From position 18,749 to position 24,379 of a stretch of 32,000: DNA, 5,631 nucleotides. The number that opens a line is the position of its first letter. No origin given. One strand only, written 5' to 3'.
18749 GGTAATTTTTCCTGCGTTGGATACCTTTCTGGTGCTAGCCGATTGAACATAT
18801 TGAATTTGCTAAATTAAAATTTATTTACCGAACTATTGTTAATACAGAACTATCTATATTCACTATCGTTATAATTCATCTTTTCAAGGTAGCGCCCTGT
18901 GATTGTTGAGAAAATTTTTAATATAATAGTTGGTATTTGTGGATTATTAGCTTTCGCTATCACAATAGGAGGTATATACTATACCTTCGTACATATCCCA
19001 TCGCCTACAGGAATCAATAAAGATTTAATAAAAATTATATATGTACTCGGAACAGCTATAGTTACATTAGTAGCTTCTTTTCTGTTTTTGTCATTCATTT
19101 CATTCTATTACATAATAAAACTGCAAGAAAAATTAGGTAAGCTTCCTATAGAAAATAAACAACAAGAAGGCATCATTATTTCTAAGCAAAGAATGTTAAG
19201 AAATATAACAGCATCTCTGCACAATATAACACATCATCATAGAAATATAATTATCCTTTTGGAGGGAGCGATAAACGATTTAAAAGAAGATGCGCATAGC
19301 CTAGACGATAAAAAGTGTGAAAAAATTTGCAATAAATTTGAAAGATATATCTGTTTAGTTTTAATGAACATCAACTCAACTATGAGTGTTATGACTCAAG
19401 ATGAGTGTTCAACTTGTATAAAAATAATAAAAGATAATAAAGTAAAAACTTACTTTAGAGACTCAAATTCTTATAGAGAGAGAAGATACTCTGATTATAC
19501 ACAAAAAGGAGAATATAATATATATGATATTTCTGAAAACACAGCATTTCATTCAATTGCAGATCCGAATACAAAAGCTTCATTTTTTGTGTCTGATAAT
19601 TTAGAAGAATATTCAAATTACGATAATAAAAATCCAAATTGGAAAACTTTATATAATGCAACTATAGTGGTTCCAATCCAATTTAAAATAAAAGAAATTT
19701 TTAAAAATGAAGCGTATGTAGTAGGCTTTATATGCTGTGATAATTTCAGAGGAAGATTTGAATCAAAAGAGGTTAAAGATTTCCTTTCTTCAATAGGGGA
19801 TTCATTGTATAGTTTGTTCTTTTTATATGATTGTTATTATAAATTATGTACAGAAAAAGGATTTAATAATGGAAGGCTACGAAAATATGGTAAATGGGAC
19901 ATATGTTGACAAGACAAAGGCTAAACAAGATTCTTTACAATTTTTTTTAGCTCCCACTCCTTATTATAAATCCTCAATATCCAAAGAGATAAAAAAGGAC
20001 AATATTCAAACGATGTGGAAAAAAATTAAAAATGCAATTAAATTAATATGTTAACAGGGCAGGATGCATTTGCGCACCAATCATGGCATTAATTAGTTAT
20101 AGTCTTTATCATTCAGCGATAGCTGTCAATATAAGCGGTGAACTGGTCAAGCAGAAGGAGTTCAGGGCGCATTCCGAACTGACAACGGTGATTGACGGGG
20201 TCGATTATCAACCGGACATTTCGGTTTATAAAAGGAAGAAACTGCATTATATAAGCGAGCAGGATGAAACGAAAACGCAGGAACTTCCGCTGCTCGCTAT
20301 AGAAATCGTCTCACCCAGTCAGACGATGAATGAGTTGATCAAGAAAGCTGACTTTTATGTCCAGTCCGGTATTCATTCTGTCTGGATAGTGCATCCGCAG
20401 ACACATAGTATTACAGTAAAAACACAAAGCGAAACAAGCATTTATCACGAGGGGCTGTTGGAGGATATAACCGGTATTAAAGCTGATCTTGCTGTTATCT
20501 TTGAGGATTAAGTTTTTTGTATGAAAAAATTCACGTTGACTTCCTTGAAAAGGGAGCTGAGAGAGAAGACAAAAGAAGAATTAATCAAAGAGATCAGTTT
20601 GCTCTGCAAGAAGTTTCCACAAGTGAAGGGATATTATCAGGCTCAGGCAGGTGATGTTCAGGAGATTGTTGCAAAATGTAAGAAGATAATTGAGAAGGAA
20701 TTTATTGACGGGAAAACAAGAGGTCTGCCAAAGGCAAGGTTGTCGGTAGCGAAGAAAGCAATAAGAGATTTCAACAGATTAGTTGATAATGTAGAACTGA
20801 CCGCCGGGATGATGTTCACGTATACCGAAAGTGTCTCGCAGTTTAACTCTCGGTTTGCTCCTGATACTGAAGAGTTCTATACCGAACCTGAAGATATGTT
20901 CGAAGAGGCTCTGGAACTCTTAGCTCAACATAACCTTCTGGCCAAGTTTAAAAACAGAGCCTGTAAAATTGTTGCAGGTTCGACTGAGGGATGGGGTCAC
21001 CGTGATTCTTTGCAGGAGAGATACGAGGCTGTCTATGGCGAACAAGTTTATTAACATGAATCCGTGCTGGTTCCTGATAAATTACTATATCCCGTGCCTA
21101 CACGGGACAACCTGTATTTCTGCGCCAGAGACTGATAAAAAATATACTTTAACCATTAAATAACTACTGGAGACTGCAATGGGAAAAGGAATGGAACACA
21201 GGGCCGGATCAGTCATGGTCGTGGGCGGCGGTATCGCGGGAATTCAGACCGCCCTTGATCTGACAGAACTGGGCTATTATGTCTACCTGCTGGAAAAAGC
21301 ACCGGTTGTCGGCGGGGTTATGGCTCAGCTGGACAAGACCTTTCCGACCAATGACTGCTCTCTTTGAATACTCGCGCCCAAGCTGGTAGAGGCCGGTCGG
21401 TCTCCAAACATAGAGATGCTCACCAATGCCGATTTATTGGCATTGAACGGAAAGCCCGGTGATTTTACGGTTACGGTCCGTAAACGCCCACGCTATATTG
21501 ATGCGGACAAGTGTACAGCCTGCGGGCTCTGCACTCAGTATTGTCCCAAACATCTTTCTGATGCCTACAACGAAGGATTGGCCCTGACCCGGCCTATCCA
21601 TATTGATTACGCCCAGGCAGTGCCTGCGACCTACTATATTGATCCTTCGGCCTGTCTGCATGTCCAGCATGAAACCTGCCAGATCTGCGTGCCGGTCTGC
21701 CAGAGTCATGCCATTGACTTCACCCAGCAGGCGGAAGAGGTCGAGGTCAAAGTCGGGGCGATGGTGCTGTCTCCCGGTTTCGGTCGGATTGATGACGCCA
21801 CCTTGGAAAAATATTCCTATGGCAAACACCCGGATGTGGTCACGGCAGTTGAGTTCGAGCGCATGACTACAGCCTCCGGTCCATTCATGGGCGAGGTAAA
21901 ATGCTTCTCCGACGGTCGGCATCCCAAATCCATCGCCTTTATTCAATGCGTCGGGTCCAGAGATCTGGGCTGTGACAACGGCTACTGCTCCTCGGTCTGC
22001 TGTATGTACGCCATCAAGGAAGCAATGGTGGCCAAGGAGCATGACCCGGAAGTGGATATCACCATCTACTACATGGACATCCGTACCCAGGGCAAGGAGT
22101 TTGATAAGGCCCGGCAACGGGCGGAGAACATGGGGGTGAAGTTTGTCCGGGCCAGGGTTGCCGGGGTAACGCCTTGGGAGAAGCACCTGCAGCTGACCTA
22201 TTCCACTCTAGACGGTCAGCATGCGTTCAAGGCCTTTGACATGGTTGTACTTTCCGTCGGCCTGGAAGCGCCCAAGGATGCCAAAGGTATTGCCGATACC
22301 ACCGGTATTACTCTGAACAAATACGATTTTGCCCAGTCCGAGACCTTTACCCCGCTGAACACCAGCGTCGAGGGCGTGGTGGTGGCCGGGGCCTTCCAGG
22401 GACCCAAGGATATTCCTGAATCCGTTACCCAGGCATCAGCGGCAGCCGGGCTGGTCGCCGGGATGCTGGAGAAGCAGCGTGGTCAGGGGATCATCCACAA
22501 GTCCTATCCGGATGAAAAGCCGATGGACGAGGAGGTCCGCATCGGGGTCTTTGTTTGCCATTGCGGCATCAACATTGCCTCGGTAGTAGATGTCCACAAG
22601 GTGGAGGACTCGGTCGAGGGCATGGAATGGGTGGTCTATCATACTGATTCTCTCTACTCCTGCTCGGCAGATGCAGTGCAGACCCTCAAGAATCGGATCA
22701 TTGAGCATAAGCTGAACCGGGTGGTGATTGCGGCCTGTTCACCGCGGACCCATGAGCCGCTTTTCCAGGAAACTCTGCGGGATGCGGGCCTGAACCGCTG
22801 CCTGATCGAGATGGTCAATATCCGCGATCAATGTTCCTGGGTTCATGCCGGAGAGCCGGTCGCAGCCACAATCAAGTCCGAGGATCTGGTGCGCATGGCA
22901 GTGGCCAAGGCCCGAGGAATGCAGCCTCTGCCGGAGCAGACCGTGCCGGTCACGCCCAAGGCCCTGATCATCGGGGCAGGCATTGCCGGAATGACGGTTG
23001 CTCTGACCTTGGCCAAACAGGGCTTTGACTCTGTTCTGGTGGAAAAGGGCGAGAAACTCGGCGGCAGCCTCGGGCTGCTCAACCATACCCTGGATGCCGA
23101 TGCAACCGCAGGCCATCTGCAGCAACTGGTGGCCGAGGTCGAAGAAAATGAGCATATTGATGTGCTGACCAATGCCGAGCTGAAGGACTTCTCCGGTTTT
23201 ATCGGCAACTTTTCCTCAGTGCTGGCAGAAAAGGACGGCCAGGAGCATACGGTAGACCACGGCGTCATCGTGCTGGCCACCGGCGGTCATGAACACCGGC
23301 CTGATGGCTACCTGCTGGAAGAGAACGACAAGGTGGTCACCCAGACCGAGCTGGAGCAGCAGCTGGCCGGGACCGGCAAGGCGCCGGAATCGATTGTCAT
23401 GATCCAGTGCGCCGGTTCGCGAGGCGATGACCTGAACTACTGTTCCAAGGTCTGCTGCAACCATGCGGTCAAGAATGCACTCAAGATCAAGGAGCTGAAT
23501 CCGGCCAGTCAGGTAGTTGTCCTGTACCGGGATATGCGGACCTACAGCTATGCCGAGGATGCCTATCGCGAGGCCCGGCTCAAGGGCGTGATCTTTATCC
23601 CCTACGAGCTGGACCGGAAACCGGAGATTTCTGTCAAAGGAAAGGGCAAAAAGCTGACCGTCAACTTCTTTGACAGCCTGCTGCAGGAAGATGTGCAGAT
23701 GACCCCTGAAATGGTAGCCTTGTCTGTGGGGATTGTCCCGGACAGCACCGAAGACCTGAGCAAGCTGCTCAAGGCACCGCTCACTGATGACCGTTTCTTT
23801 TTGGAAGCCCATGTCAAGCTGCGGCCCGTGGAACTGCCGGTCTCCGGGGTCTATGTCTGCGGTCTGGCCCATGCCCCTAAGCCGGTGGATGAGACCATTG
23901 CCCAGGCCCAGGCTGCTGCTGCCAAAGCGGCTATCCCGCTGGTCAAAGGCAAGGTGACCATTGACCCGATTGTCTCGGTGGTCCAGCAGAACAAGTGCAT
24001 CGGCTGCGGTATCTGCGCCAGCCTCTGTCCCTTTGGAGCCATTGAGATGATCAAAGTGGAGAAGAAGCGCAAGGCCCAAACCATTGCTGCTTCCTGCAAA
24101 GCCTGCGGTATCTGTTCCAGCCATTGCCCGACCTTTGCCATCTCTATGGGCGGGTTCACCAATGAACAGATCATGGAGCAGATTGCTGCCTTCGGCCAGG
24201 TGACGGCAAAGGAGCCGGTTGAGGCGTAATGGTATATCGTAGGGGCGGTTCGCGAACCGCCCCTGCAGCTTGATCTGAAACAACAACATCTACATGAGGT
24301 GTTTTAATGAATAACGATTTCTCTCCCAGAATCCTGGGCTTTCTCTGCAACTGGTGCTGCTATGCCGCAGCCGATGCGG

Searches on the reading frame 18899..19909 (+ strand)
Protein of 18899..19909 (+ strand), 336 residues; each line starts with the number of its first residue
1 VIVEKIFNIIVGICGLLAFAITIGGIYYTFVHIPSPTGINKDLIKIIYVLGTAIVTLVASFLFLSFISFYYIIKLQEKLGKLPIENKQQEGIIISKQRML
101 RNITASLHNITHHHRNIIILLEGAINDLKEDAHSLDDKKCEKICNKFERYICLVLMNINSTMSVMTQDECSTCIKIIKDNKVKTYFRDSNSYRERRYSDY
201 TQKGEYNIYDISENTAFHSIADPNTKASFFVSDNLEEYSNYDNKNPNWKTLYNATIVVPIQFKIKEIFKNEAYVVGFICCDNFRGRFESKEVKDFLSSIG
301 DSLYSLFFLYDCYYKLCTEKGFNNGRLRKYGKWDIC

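Call 6: search_protein_families(library=pfam, proteins=[window:18899-19909:+], max_evalue=0.1)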
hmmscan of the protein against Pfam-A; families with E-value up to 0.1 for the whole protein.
window:18899-19909:+ (336 aa): 0 families

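Call 7: search_protein_families(library=padloc, proteins=[window:18899-19909:+], max_evalue=1)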
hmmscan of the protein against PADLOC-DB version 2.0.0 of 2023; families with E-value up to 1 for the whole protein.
window:18899-19909:+ (336 aa): 0 families

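Call 8: search_protein_families(library=ncbifam, proteins=[window:18899-19909:+], max_evalue=1)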
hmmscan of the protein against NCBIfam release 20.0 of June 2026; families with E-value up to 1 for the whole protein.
window:18899-19909:+ (336 aa): 1 family
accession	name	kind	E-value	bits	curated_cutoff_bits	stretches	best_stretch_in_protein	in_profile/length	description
NF033218.1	anchor_AmaP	equivalog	0.0036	17.1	55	1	3-116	4-123/166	alkaline shock response membrane anchor protein AmaP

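Call 54: search_protein_families(library=phrogs, proteins=[window:18899-19909:+], max_evalue=0.01)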
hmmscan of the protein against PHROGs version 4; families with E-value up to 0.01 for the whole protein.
window:18899-19909:+ (336 aa): 0 families

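Call 77: find_homologous_proteins(query=window:18899-19909:+, max_evalue=0.001)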
Query window:18899-19909:+ (336 aa): 18 proteins with E <= 0.001 among 1432 candidates.
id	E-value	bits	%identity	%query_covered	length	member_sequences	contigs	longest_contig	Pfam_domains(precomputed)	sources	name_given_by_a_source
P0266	5.2e-224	761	100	100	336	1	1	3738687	-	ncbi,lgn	ncbi:MAG: hypothetical protein ACL93V_03660 [Candidatus Electrothrix sp. YB6]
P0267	2.3e-92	328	50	99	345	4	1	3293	-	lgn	-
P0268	8.1e-90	320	47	99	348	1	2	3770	-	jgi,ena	-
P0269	2.0e-89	318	47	99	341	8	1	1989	-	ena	-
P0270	3.2e-88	314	46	98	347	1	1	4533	-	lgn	-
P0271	1.2e-87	312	46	99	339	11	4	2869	-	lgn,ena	-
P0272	2.8e-86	308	45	99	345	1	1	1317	-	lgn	-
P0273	3.0e-85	305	45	99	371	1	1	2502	-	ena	-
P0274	3.4e-85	304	46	99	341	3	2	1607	-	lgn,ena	-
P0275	1.3e-82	296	44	99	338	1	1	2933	-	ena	-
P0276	1.5e-82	296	45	99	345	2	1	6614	-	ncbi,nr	ncbi:hypothetical protein KAR91_32645 [Candidatus Pacearchaeota archaeon]|nr:hypothetical protein [C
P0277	5.4e-82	294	46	99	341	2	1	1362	-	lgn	-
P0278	1.1e-81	293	44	99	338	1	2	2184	-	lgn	-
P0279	1.3e-80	289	43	99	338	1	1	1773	-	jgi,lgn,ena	-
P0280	1.8e-80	289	45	99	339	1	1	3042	-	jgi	-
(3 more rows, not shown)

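Call 78: find_encoding_contigs(protein=P0276, flank=4000, max_places=2)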
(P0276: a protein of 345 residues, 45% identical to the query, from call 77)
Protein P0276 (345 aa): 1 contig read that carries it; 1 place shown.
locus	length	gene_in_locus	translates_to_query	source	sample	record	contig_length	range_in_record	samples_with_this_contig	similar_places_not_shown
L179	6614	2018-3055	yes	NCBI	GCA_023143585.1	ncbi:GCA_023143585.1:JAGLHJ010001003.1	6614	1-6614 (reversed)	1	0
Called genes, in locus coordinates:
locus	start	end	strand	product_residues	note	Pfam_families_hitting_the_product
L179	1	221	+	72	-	?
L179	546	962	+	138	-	-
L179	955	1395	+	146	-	PF08937:ThsB_TIR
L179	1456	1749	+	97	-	-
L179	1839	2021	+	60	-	-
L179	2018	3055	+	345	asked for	-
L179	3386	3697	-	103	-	-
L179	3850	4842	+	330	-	PF08281:Sigma70_r4_2 (weak), PF13384:HTH_23 (weak), PF13936:HTH_38, PF00665:rve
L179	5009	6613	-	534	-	?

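Call 79: find_encoding_contigs(protein=P0270, flank=4000, max_places=2)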
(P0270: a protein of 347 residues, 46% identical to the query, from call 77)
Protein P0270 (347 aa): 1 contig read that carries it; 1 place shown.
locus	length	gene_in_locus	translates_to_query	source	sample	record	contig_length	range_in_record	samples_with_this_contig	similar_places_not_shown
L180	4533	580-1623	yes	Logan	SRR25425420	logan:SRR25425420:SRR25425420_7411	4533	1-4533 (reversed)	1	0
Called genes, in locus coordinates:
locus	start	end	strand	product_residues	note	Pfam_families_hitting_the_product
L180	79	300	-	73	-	-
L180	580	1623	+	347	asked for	-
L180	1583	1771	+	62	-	-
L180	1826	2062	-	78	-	PF04606:Ogr_Delta (weak)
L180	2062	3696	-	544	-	PF05876:GpA_ATPase, PF20454:GpA_nuclease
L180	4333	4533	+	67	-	?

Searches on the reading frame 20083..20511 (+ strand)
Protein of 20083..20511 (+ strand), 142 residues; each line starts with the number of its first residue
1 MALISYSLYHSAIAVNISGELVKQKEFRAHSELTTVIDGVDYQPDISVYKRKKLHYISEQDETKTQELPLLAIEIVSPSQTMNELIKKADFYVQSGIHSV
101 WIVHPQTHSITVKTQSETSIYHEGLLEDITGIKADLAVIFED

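Call 6: search_protein_families(library=pfam, proteins=[window:20083-20511:+], max_evalue=0.1)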
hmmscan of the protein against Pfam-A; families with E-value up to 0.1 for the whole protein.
window:20083-20511:+ (142 aa): 2 families
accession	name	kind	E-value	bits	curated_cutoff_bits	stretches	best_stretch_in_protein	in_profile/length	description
PF05685.18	Uma2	-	9.6e-16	58.2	27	1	10-117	32-147/172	Putative restriction endonuclease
PF22344.2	SIR3_C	-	0.04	14.4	27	1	11-79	34-101/123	Regulatory protein SIR3, C-terminal domain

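Call 7: search_protein_families(library=padloc, proteins=[window:20083-20511:+], max_evalue=1)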
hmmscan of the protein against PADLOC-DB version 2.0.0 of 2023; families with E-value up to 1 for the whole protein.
window:20083-20511:+ (142 aa): 4 families
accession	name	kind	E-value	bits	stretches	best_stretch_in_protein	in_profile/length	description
PDLC04833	PDC-S03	-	2.1e-14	51.5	1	40-127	94-182/207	-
PDLC04832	PDC-S03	-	9.9e-14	49.5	1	40-124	82-162/188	-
PDLC04834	PDC-S03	-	2.2e-06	25.5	1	10-115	42-150/184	-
PDLC04943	PDC-S17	-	0.0072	13.7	1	64-107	108-147/199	-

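Call 8: search_protein_families(library=ncbifam, proteins=[window:20083-20511:+], max_evalue=1)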
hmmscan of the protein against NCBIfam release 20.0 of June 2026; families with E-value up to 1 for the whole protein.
window:20083-20511:+ (142 aa): 0 families

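Call 54: search_protein_families(library=phrogs, proteins=[window:20083-20511:+], max_evalue=0.01)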
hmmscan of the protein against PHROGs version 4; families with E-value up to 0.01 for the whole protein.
window:20083-20511:+ (142 aa): 1 family
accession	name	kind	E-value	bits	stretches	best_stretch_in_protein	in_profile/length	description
phrog_16228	-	unknown function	3.4e-11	44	1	43-117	80-149/187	-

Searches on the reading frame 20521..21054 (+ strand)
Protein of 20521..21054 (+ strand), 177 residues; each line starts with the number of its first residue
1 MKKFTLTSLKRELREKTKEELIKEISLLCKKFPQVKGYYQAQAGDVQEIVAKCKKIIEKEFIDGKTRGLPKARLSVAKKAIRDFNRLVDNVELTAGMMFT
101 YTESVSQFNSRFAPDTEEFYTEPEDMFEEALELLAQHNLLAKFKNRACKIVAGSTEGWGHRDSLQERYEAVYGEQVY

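Call 6: search_protein_families(library=pfam, proteins=[window:20521-21054:+], max_evalue=0.1)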
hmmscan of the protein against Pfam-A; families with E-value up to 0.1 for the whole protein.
window:20521-21054:+ (177 aa): 3 families
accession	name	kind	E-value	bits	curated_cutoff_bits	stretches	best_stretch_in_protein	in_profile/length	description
PF19652.4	DUF6155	-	2.2e-11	44.3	27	1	8-154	5-151/170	Family of unknown function (DUF6155)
PF06419.17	COG6_N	-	0.0055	17.3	27.4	0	9-58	12-61/114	Conserved oligomeric complex COG6, N-terminal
PF24012.1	DUF7326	-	0.064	14.1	27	0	1-27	31-57/76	Family of unknown function (DUF7326)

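Call 7: search_protein_families(library=padloc, proteins=[window:20521-21054:+], max_evalue=1)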
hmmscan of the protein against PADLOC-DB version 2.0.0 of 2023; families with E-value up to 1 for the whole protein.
window:20521-21054:+ (177 aa): 1 family
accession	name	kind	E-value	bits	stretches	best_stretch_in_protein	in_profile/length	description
PDLC05030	PDC-S49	-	0.0099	12.6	1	36-95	219-273/629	-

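Call 8: search_protein_families(library=ncbifam, proteins=[window:20521-21054:+], max_evalue=1)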
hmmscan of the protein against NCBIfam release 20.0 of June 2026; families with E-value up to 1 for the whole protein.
window:20521-21054:+ (177 aa): 1 family
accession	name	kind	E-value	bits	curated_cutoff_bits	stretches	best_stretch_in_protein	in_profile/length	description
NF004861.0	PRK06217.1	equivalog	0.12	11.7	203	1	106-171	22-87/183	hypothetical protein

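Call 54: search_protein_families(library=phrogs, proteins=[window:20521-21054:+], max_evalue=0.01)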
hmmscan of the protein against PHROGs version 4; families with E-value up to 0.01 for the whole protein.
window:20521-21054:+ (177 aa): 0 families

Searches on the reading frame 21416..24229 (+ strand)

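Call 6: search_protein_families(library=pfam, proteins=[window:21416-24229:+], max_evalue=0.1)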
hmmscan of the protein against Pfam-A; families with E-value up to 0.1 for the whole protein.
window:21416-24229:+ (937 aa): 27 families (the best 25 are shown)
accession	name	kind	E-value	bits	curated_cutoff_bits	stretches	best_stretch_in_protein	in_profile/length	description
PF07992.20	Pyr_redox_2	-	7.9e-17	62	26.1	2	516-635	3-121/291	Pyridine nucleotide-disulphide oxidoreductase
PF00037.32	Fer4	-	1.5e-14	53.5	21.1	3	855-877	2-24/24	4Fe-4S binding domain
PF12838.12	Fer4_7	-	8.5e-14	52.2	27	2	860-907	1-51/52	4Fe-4S dicluster domain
PF14697.11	Fer4_21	-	5.8e-12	46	35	2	855-911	2-59/59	4Fe-4S dicluster domain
PF13484.11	Fer4_16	-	1.5e-10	42.2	30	3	32-96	1-64/66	4Fe-4S double cluster binding domain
PF13237.11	Fer4_10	-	4.1e-08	33.5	25.5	2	856-905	4-53/53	4Fe-4S dicluster domain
PF13450.12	NAD_binding_8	-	5e-08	33.5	21.9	1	518-551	1-34/68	NAD(P)-binding Rossmann-like domain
PF00890.30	FAD_binding_2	-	5.6e-08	32.8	20.4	1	516-552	2-38/414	FAD binding domain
PF01266.30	DAO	-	1.3e-07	32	27.9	1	516-551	2-38/353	FAD dependent oxidoreductase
PF12837.12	Fer4_6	-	1.5e-07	31.5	25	2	854-876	2-24/24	4Fe-4S binding domain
PF12797.12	Fer4_2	-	2e-07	30.9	24.5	2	26-44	3-21/22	4Fe-4S binding domain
PF13187.11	Fer4_9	-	8e-07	29.4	27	2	860-908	1-51/52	4Fe-4S dicluster domain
PF13534.11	Fer4_17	-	1.3e-06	29.3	22.2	1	29-48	42-61/61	4Fe-4S dicluster domain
PF13183.11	Fer4_8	-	1.5e-05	25.9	27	1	27-46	48-67/68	4Fe-4S dicluster domain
PF25160.1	LdpA_Fe-S-bd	-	1.8e-05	24.8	27.6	1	855-880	22-47/49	LdpA Fe-S cluster-binding domain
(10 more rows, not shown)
